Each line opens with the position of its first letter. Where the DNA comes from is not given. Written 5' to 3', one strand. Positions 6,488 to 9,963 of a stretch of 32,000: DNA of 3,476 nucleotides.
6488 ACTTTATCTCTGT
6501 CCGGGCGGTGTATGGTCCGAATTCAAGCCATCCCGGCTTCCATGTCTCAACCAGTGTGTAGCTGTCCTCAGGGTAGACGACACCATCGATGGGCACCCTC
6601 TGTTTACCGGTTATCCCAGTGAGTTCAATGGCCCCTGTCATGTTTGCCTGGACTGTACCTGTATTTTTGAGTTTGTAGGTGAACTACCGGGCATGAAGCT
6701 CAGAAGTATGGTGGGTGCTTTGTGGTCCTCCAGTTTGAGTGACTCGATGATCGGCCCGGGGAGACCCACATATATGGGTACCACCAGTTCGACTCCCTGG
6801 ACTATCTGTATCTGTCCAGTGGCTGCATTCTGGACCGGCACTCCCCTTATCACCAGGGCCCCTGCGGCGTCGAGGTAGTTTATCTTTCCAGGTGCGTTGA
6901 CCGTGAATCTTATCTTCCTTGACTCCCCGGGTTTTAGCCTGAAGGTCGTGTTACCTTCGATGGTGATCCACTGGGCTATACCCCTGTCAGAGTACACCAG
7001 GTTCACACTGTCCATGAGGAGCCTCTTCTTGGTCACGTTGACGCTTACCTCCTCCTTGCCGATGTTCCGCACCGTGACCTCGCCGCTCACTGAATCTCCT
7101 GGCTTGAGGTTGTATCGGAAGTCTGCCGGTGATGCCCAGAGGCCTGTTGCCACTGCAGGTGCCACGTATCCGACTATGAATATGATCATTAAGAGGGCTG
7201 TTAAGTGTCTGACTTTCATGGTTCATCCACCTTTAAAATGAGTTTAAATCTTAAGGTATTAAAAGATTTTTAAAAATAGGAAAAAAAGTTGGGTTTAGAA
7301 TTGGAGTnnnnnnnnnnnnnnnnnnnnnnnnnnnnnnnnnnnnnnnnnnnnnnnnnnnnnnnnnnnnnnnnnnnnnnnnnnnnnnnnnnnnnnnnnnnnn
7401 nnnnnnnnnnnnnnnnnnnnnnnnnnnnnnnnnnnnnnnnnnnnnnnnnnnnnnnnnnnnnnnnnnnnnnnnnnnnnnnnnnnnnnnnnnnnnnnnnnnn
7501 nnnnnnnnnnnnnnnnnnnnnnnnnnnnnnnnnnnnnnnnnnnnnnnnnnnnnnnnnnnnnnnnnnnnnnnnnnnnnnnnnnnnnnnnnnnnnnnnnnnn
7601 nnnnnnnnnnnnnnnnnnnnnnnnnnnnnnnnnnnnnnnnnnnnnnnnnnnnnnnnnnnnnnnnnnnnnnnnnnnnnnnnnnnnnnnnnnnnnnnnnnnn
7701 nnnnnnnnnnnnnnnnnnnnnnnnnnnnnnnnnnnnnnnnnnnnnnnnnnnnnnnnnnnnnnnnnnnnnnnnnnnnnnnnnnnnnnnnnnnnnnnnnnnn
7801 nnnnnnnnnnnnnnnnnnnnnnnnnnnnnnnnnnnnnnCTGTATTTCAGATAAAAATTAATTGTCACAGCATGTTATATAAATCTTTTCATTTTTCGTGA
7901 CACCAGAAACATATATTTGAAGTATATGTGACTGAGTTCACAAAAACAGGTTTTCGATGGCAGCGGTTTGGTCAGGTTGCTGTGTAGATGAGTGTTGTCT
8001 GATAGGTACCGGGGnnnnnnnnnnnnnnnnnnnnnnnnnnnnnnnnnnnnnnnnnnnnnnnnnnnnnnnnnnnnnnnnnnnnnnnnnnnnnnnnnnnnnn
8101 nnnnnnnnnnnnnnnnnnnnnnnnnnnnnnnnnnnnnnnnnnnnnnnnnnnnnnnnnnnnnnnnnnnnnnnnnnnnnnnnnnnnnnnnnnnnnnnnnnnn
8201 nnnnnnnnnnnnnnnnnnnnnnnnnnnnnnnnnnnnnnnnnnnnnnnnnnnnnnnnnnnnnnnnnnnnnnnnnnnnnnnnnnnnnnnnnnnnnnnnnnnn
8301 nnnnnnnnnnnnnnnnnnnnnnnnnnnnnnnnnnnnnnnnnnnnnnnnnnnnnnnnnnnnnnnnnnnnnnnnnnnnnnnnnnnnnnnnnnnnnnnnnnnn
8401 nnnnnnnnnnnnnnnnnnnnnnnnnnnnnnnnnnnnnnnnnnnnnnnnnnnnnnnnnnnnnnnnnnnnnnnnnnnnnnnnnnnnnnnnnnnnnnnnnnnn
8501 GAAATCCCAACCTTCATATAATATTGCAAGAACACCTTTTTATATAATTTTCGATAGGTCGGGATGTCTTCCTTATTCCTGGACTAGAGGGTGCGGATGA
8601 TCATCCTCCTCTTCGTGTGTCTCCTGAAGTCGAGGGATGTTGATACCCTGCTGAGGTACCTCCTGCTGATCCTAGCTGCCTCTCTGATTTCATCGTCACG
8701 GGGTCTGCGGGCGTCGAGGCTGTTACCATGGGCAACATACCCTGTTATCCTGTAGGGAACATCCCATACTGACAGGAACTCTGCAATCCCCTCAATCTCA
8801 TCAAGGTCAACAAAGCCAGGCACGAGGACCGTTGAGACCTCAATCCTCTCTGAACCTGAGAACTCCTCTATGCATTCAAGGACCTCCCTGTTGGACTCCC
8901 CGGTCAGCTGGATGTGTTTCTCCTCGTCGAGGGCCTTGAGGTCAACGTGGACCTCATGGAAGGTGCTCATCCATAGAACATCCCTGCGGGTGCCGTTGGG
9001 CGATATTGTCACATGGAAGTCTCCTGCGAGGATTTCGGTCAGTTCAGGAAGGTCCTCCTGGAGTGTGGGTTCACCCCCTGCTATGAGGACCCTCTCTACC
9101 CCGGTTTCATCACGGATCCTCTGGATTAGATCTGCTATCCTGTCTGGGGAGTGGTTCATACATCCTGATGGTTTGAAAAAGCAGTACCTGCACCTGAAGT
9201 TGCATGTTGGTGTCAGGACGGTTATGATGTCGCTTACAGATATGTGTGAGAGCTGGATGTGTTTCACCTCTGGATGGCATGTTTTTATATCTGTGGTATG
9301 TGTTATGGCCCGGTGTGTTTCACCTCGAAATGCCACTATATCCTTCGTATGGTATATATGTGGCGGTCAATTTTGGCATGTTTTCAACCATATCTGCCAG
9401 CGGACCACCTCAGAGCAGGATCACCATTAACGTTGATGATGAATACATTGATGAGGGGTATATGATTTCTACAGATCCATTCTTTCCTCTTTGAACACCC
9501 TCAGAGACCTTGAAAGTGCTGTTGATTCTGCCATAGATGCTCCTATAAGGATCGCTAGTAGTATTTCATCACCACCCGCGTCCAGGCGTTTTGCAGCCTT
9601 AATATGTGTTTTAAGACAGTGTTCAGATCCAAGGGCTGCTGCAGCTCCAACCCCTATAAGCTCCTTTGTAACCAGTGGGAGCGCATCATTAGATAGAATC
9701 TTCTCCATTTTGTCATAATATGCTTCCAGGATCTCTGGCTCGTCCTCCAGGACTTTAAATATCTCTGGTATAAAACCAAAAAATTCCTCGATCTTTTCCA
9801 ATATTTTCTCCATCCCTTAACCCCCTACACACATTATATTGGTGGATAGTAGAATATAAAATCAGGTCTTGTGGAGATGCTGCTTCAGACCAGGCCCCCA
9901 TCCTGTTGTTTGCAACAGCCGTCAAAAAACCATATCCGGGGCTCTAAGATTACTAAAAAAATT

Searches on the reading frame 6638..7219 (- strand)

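Call 89: search_protein_families(library=pfam, proteins=[window:6638-7219:-], max_evalue=0.001)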
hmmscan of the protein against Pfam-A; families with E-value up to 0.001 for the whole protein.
window:6638-7219:- (193 aa): 1 family
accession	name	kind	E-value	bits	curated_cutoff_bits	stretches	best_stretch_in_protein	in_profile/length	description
PF06280.18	fn3_5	-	0.00086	20.4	27.6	0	42-115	8-86/112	Fn3-like domain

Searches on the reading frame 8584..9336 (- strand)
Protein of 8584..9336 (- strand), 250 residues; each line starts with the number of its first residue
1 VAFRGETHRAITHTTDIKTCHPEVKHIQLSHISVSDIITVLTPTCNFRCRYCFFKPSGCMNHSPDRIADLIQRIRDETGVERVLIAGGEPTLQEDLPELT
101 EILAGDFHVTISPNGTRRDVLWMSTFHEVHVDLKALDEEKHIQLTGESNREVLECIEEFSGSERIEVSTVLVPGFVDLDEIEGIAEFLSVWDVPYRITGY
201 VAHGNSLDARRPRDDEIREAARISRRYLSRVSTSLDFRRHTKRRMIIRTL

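Call 89: search_protein_families(library=pfam, proteins=[window:8584-9336:-], max_evalue=0.001)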
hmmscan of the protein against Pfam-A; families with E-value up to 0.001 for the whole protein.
window:8584-9336:- (250 aa): 1 family
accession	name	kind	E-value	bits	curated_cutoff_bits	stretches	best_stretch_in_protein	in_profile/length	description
PF04055.27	Radical_SAM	-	1.3e-23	84.4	29.5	1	40-188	2-166/166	Radical SAM superfamily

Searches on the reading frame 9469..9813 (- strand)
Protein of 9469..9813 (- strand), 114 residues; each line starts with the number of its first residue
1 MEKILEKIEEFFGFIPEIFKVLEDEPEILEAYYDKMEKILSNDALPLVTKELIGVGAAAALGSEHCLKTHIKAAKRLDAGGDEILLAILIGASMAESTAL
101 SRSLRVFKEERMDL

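Call 89: search_protein_families(library=pfam, proteins=[window:9469-9813:-], max_evalue=0.001)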
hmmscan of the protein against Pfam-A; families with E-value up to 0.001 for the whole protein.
window:9469-9813:- (114 aa): 1 family
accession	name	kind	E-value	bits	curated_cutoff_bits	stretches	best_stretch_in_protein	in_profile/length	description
PF02627.25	CMD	-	2.4e-15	56.7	23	1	26-109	1-84/84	Carboxymuconolactone decarboxylase family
